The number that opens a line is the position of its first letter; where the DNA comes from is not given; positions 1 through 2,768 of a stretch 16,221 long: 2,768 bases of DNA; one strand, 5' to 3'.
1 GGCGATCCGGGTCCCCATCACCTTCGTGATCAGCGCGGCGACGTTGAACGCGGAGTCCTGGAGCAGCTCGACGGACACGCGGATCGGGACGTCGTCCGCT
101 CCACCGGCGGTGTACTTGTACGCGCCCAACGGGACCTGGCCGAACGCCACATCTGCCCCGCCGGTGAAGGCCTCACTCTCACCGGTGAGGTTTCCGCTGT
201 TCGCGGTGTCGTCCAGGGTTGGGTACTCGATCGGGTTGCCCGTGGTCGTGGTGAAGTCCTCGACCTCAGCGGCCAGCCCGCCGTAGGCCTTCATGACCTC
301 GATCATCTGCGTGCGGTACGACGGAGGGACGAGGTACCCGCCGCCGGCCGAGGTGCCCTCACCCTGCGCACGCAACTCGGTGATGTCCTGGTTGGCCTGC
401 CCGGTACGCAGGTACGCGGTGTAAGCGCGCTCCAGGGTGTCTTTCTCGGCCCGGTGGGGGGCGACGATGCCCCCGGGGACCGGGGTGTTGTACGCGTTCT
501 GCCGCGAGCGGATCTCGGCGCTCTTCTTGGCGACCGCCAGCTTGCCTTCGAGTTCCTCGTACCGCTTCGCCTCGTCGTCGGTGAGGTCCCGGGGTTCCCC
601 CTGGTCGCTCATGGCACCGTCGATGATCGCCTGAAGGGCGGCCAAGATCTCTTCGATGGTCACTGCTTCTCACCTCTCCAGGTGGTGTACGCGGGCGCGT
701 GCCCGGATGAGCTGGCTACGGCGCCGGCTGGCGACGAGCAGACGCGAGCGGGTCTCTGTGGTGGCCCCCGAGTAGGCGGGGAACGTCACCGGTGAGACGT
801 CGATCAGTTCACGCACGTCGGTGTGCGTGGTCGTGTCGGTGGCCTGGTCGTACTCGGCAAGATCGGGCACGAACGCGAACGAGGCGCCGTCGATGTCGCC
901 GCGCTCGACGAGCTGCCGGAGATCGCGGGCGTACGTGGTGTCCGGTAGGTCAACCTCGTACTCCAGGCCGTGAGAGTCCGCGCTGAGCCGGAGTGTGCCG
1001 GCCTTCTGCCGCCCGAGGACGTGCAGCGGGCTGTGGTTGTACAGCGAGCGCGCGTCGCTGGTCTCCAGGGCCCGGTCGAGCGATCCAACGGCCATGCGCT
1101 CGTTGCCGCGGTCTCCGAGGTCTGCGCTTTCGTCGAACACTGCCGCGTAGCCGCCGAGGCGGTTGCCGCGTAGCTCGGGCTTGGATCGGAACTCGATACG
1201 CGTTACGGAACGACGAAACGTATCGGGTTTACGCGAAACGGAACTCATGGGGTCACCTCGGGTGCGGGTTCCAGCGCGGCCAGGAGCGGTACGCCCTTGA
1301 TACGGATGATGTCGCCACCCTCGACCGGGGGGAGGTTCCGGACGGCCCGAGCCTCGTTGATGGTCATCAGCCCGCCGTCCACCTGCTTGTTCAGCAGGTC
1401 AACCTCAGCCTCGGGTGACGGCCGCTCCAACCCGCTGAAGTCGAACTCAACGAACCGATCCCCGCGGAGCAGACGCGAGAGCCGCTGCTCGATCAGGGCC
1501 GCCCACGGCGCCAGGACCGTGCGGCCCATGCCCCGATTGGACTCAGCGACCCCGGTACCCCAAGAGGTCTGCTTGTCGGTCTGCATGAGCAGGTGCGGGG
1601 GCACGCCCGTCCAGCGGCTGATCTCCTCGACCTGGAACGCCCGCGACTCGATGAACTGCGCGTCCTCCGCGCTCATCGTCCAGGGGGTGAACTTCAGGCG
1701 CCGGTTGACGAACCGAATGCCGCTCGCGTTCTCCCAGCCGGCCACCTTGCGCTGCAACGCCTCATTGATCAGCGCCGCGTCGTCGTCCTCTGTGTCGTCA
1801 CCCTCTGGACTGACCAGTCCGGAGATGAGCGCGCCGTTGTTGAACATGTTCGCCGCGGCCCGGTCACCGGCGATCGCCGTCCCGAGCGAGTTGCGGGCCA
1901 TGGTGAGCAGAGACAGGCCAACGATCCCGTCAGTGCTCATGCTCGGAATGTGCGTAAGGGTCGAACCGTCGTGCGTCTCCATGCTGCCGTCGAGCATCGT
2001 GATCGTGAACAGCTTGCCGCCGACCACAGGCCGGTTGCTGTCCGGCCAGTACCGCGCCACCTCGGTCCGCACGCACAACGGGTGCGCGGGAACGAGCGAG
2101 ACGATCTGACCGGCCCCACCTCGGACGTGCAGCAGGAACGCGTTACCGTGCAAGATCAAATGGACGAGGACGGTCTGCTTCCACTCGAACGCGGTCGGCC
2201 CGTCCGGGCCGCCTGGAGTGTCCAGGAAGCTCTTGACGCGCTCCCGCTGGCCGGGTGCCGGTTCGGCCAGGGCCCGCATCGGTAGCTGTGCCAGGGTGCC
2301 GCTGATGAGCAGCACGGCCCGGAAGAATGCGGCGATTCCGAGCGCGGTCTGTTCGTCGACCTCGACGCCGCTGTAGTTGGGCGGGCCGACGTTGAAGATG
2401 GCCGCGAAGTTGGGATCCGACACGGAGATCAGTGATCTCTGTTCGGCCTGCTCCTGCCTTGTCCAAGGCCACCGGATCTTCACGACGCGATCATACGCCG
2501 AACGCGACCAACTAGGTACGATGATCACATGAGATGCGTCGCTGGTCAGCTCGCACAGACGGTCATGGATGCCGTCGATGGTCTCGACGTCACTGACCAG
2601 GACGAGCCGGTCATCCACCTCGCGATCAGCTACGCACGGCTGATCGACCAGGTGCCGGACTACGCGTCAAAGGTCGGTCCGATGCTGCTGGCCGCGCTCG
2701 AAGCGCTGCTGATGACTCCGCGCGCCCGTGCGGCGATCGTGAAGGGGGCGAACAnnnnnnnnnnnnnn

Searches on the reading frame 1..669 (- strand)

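Call 7: search_protein_families(library=pfam, proteins=[window:1-669:-], max_evalue=0.01)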
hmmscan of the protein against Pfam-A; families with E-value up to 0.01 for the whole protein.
window:1-669:- (223 aa): 1 family
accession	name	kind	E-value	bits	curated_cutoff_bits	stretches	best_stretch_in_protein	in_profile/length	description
PF05065.19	Phage_capsid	-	2.8e-10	40.5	24.2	1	110-223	1-107/280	Phage capsid family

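Call 8: search_protein_families(library=phrogs, proteins=[window:1-669:-], max_evalue=0.001)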
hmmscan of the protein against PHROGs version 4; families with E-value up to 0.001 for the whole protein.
window:1-669:- (223 aa): 2 families
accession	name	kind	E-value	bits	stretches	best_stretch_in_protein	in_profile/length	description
phrog_10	-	head and packaging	8.7e-24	85.5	1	5-223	265-471/752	major head protein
phrog_2263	-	head and packaging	1.2e-06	28.8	1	6-217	188-375/551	major head protein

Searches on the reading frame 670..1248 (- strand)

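Call 7: search_protein_families(library=pfam, proteins=[window:670-1248:-], max_evalue=0.01)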
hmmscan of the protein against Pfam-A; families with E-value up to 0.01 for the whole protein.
window:670-1248:- (192 aa): 1 family
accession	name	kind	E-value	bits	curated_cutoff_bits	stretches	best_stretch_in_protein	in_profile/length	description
PF04586.22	Peptidase_S78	-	2.1e-36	126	21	1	26-169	11-157/165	Caudovirus prohead serine protease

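Call 8: search_protein_families(library=phrogs, proteins=[window:670-1248:-], max_evalue=0.001)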
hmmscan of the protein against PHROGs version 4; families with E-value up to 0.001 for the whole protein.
window:670-1248:- (192 aa): 8 families
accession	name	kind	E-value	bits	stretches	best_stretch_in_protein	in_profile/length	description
phrog_80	-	head and packaging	1.2e-39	138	1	33-182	240-393/607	head maturation protease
phrog_2263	-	head and packaging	5.3e-18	66.2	1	31-166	41-175/551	major head protein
phrog_9644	-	head and packaging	6.7e-18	66.1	1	31-164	165-303/341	head maturation protease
phrog_37668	-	head and packaging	3.9e-10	40.4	1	43-168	38-167/313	head maturation protease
phrog_36211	-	head and packaging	4.1e-08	33.7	1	38-167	31-164/378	head maturation protease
phrog_13042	-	head and packaging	1.3e-07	32.1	1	51-168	51-175/386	major head protein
phrog_7053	-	head and packaging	8.3e-07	29.8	1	14-144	22-167/390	head maturation protease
phrog_617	-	head and packaging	8.8e-05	22.6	1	64-179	59-169/626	major head protein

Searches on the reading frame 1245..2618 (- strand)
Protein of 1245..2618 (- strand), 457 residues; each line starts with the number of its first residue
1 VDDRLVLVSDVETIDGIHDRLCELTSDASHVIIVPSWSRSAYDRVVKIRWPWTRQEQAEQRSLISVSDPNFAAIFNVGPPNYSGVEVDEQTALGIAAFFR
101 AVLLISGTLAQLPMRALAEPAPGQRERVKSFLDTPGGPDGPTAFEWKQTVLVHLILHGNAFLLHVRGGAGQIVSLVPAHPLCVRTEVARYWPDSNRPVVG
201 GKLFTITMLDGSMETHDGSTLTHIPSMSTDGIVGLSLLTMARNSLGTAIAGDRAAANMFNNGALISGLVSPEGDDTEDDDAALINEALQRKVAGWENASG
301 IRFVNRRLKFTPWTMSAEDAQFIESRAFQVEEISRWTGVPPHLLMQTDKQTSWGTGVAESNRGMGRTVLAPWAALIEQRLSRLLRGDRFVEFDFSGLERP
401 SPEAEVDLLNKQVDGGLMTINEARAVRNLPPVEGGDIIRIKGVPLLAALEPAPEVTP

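Call 7: search_protein_families(library=pfam, proteins=[window:1245-2618:-], max_evalue=0.01)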
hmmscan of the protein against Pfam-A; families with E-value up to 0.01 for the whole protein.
window:1245-2618:- (457 aa): 1 family
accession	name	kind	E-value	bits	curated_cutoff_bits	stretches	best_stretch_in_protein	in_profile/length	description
PF04860.17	Phage_portal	-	1.5e-63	215.4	39.1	1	97-428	2-321/321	Phage portal protein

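Call 8: search_protein_families(library=phrogs, proteins=[window:1245-2618:-], max_evalue=0.001)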
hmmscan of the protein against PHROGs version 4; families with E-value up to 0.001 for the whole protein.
window:1245-2618:- (457 aa): 7 families
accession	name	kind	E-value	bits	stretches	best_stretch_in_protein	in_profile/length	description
phrog_12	-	head and packaging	8.8e-72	244.1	1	71-440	70-427/646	portal protein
phrog_2662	-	head and packaging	4e-37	129.2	1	61-436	27-412/717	portal protein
phrog_5929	-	head and packaging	1.8e-27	97.1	1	252-442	5-197/228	portal protein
phrog_2271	-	head and packaging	8.9e-10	37.9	1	54-440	6-394/859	portal protein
phrog_21454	-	unknown function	6.9e-07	29.8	1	296-438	27-169/320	-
phrog_11323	-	unknown function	1.2e-06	29.7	1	367-441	23-103/130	-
phrog_11117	-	head and packaging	0.00059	20.4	0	290-438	21-181/264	portal protein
